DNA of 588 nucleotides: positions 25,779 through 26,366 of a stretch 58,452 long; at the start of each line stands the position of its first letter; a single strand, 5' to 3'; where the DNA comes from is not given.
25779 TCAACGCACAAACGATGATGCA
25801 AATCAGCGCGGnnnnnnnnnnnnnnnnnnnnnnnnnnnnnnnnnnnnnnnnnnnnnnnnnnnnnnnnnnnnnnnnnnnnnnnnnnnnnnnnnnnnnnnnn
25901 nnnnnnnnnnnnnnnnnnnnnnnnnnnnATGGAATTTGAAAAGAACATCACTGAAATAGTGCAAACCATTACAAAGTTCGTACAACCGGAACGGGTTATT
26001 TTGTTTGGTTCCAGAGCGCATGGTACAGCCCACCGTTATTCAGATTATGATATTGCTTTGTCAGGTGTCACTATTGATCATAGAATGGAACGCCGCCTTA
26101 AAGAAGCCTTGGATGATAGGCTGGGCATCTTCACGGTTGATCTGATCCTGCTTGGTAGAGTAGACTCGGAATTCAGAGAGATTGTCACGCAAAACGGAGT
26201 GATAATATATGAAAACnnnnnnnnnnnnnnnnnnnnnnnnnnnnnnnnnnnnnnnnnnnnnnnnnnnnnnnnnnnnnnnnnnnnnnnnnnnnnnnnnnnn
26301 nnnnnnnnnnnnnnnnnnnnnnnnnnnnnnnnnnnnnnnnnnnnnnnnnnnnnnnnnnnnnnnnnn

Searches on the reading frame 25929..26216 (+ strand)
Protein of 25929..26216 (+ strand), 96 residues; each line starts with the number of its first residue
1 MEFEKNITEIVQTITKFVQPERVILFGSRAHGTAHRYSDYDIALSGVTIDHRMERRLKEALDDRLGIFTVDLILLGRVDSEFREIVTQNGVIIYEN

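Call 73: search_protein_families(library=pfam, proteins=[window:25929-26216:+], max_evalue=0.01)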
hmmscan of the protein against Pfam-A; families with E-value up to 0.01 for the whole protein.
window:25929-26216:+ (96 aa): 2 families
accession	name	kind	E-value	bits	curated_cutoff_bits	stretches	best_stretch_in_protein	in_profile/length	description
PF18765.7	Polbeta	-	1.8e-12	47.7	26.9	1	9-96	2-90/93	Polymerase beta, Nucleotidyltransferase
PF01909.29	NTP_transf_2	-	3.3e-07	31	21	1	9-73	6-72/93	Nucleotidyltransferase domain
